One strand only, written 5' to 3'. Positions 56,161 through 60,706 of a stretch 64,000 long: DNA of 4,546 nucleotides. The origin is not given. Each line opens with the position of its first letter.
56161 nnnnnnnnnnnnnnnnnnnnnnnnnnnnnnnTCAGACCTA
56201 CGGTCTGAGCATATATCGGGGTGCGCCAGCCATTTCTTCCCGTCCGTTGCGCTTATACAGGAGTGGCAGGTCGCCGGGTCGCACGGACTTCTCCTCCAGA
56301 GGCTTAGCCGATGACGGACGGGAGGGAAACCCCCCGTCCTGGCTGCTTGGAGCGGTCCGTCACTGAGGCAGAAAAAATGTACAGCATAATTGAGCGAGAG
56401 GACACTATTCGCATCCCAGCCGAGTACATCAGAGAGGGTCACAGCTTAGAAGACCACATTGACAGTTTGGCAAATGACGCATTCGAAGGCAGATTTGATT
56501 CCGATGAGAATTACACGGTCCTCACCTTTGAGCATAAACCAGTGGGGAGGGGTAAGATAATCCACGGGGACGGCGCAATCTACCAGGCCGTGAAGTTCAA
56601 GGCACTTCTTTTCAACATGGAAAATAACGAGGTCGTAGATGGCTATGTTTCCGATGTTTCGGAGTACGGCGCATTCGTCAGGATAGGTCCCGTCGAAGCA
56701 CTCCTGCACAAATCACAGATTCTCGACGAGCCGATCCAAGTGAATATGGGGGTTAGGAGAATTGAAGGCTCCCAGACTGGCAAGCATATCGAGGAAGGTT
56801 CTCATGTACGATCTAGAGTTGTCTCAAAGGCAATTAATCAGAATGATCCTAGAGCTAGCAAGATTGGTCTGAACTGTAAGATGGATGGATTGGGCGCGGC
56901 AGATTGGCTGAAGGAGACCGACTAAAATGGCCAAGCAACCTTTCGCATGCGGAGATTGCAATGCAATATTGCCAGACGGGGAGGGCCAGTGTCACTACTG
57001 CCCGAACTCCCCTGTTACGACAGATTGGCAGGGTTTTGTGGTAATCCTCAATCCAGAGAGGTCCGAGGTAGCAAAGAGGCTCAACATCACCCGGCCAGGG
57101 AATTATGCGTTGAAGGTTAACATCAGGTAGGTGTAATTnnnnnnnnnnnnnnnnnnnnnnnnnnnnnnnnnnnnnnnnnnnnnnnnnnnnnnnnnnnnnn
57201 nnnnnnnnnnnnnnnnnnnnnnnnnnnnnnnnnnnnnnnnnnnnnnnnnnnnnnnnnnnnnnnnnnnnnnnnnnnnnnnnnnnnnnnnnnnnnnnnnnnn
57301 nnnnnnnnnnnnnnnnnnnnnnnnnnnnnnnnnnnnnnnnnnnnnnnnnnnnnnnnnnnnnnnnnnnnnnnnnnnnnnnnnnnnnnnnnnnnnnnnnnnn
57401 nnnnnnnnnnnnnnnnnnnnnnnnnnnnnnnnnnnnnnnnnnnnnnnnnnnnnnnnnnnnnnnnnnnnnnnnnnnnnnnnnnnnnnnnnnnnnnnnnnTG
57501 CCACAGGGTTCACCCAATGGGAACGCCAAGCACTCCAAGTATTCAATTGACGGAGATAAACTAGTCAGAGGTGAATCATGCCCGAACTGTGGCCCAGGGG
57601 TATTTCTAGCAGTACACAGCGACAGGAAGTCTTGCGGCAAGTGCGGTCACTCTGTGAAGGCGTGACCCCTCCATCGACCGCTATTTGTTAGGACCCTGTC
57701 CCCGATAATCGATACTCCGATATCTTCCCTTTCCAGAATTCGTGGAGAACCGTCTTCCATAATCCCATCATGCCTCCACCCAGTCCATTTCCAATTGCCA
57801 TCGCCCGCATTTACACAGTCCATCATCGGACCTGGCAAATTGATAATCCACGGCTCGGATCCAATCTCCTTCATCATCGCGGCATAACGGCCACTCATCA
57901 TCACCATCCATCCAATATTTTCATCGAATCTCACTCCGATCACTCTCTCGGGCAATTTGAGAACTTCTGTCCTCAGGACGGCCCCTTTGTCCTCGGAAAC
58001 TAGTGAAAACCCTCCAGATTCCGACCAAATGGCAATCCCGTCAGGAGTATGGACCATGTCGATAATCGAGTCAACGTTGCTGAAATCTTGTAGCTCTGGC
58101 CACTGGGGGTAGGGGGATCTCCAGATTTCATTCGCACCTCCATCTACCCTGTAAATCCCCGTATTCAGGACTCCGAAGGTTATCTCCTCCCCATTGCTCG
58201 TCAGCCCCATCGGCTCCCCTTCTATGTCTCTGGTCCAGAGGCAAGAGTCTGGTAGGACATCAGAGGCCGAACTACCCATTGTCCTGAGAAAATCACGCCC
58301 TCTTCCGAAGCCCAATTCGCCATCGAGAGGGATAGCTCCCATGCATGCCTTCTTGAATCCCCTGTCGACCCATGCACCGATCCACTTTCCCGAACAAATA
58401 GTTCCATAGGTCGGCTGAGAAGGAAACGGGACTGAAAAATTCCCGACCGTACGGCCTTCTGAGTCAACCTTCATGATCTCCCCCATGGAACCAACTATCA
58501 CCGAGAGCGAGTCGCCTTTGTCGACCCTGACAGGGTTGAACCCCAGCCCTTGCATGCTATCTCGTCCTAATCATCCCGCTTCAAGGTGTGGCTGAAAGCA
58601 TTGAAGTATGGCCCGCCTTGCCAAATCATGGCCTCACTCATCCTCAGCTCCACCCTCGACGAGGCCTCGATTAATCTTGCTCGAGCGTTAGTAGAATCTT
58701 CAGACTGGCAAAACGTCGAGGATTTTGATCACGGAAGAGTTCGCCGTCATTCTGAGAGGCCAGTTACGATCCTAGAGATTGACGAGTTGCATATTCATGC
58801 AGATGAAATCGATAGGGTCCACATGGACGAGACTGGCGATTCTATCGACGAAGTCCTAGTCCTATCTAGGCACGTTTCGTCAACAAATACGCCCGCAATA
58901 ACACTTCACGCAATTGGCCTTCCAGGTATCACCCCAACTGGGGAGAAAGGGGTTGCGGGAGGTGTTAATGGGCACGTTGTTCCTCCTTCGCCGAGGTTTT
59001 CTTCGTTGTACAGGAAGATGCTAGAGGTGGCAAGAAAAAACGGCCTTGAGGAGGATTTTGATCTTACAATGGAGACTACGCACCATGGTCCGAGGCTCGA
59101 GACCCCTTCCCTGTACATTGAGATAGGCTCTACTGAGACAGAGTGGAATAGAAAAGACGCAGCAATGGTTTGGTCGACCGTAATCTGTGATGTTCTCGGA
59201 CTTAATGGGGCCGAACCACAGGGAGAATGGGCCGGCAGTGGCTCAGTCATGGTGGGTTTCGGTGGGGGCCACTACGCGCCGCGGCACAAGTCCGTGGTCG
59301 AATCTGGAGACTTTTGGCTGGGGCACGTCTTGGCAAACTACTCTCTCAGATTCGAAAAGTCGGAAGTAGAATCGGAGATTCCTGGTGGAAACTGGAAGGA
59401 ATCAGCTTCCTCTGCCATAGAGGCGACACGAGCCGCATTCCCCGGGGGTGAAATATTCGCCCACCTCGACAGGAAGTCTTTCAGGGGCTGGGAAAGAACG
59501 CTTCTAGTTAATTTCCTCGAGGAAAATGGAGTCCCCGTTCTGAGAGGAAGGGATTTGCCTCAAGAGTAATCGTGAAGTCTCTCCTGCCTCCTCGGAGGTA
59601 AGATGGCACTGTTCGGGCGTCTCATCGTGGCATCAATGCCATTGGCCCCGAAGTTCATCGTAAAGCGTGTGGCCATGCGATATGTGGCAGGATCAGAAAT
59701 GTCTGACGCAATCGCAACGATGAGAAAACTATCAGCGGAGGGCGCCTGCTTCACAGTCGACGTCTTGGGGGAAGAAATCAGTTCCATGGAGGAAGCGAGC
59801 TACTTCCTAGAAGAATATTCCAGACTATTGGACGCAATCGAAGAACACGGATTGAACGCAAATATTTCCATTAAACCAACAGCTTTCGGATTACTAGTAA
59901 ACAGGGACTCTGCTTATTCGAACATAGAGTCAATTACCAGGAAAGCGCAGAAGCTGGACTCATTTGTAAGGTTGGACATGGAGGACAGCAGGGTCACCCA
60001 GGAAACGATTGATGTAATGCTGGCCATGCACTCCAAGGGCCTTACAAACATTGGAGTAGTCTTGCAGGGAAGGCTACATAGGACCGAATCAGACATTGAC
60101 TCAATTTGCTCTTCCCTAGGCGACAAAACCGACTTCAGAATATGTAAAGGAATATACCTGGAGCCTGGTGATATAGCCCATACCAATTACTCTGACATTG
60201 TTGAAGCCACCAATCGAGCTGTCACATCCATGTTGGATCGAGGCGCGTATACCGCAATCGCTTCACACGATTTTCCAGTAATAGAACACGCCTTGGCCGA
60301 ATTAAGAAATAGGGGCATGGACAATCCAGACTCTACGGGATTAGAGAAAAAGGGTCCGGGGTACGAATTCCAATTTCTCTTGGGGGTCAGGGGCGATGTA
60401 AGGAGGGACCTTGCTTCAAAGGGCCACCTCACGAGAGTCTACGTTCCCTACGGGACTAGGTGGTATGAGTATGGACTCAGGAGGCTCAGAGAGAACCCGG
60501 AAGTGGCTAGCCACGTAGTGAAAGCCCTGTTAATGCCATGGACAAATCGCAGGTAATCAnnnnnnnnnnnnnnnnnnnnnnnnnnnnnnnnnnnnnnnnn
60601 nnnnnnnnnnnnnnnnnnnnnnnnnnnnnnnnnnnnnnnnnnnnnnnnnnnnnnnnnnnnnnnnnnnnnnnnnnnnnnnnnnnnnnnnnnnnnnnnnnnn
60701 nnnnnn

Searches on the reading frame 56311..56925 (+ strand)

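Call 59: search_protein_families(library=pfam, proteins=[window:56311-56925:+], max_evalue=0.00001)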
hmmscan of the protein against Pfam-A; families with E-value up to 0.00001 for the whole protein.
window:56311-56925:+ (204 aa): 1 family
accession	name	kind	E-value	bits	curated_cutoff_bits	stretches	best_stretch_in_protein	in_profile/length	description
PF00575.29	S1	-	4.1e-09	37.1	22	1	104-163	3-52/74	S1 RNA binding domain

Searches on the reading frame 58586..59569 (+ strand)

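Call 59: search_protein_families(library=pfam, proteins=[window:58586-59569:+], max_evalue=0.00001)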
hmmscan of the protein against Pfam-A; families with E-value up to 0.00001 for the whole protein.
window:58586-59569:+ (327 aa): 1 family
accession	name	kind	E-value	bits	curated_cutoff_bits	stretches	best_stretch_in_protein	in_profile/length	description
PF04414.18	tRNA_deacylase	-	6.5e-47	160.2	33.6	1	85-318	3-204/205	D-aminoacyl-tRNA deacylase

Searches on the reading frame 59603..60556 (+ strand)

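Call 59: search_protein_families(library=pfam, proteins=[window:59603-60556:+], max_evalue=0.00001)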
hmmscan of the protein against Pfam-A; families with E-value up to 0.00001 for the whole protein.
window:59603-60556:+ (317 aa): 1 family
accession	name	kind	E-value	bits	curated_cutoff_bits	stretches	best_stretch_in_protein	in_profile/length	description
PF01619.24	Pro_dh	-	4.8e-25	89.1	27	1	37-305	2-276/278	Proline dehydrogenase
